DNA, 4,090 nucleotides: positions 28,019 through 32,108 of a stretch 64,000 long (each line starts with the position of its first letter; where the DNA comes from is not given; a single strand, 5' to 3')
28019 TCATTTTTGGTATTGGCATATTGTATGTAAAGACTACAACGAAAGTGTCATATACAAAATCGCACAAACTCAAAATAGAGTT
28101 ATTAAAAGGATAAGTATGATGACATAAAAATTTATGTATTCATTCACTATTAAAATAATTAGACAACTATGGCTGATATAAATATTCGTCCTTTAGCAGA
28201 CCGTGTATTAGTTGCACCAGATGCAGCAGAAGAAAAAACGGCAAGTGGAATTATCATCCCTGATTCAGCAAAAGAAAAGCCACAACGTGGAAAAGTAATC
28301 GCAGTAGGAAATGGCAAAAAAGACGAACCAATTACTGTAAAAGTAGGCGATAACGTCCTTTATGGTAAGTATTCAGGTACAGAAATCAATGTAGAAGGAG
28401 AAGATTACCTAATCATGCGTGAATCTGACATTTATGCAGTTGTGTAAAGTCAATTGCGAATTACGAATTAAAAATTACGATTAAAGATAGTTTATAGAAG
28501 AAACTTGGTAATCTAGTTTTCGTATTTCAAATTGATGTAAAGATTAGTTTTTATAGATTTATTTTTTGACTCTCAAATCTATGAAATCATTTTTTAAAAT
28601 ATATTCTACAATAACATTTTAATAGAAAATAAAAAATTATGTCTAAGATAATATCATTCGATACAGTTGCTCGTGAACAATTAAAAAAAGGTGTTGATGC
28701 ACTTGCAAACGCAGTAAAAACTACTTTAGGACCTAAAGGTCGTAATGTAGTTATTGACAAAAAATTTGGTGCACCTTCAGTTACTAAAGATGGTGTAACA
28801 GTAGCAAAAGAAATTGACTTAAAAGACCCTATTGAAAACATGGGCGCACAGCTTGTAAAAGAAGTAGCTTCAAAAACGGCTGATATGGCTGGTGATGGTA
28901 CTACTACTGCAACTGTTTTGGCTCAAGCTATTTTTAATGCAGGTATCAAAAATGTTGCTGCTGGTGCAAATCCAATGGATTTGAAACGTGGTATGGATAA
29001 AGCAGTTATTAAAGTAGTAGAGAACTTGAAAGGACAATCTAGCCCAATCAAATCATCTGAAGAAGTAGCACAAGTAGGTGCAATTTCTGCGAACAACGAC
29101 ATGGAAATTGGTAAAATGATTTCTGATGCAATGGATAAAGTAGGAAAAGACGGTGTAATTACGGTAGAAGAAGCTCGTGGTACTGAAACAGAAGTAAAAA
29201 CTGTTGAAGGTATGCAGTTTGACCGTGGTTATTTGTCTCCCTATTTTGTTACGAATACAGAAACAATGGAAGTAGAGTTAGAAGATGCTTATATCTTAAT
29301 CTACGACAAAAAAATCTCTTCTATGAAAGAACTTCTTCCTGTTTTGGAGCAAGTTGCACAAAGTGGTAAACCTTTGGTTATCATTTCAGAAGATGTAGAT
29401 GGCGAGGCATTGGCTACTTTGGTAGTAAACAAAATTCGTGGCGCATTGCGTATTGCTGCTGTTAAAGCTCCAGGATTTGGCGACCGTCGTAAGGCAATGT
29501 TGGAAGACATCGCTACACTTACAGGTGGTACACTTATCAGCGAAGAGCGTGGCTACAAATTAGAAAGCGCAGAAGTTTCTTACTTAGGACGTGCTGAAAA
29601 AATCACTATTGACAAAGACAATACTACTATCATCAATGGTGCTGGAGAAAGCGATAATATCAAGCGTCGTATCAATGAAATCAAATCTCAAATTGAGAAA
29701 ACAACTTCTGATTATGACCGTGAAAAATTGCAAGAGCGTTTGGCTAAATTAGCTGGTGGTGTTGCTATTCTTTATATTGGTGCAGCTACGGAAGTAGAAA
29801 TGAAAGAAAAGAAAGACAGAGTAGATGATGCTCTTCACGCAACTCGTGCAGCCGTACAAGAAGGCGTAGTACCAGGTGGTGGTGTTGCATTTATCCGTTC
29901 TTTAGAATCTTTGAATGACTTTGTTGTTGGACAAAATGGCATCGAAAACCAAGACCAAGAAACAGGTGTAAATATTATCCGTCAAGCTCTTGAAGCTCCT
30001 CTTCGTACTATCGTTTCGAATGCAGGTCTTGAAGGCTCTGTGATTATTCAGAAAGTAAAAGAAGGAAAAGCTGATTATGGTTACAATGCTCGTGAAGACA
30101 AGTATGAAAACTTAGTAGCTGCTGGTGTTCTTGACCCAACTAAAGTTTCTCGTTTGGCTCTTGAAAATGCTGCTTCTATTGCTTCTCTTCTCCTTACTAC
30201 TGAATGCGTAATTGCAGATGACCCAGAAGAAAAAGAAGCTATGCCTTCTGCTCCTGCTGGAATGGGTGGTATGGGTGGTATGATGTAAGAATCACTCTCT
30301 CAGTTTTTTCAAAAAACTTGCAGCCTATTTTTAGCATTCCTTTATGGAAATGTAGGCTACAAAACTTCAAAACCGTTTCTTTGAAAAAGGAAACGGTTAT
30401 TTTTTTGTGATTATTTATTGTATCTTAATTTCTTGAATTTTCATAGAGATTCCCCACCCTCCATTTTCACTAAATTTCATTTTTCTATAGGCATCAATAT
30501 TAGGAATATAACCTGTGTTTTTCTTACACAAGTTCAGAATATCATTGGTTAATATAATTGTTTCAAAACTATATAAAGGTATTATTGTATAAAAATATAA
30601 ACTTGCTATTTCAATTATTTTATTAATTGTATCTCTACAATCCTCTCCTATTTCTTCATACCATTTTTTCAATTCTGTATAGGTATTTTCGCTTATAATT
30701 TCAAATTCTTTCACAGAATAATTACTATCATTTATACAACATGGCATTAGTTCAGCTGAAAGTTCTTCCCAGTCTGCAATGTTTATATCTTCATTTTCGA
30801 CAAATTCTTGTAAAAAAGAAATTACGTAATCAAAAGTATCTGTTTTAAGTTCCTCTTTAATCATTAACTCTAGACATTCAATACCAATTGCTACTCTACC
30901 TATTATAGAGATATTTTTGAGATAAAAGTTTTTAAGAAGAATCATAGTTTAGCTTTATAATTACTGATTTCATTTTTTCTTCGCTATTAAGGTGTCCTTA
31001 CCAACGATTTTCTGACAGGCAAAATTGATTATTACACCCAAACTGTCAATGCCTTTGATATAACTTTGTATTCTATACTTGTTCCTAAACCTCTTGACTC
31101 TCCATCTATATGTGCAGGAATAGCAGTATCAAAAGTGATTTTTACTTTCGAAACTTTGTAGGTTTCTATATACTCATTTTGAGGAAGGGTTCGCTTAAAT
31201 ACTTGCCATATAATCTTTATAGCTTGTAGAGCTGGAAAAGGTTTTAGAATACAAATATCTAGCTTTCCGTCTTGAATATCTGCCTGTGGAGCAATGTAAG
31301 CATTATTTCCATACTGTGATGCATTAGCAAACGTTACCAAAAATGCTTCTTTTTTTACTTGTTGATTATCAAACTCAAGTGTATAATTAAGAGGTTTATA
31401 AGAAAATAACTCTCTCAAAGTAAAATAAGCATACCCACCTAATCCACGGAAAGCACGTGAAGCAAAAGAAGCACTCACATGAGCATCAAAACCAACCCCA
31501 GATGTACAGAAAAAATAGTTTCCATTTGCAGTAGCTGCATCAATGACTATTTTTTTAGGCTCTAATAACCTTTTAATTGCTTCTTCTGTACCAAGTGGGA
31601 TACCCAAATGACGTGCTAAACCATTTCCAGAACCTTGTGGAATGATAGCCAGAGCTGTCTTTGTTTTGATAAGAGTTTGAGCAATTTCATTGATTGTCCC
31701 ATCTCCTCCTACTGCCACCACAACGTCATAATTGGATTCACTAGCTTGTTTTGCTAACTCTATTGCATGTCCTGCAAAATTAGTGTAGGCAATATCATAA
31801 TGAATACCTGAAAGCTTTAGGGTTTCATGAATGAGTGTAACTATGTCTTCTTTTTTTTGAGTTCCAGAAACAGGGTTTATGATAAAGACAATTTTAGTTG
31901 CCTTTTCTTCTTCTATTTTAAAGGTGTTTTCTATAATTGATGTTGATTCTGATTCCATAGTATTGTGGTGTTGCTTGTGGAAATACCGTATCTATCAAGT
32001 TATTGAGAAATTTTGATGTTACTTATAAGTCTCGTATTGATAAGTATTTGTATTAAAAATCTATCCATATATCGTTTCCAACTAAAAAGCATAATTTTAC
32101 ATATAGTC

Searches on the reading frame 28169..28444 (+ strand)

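Call 9: search_protein_families(library=pfam, proteins=[window:28169-28444:+], max_evalue=0.001)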
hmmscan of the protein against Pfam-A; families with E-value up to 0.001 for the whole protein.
window:28169-28444:+ (92 aa): 1 family
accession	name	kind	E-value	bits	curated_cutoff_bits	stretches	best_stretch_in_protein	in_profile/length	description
PF00166.26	Cpn10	-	2.4e-34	117.7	21.1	1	5-92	1-93/93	Chaperonin 10 Kd subunit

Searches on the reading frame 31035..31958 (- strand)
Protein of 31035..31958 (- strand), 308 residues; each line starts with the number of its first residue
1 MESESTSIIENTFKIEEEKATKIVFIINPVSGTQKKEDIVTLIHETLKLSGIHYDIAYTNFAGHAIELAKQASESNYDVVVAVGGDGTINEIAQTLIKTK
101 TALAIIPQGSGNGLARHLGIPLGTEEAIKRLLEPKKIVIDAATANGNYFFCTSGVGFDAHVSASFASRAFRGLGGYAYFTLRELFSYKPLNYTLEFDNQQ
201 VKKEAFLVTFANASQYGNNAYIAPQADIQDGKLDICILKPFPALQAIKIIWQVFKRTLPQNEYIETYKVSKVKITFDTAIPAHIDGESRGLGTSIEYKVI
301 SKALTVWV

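Call 9: search_protein_families(library=pfam, proteins=[window:31035-31958:-], max_evalue=0.001)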
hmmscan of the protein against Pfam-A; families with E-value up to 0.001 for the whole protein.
window:31035-31958:- (308 aa): 3 families
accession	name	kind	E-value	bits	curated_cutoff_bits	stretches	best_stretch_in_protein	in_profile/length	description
PF00781.29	DAGK_cat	-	7e-33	113.3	23.6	1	22-142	1-123/125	Diacylglycerol kinase catalytic domain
PF19279.4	YegS_C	-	2.4e-25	89.6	27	1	155-306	5-156/158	YegS C-terminal NAD kinase beta sandwich-like domain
PF13685.12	Fe-ADH_2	-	9.5e-05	22.9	28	1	30-96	25-93/149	Iron-containing alcohol dehydrogenase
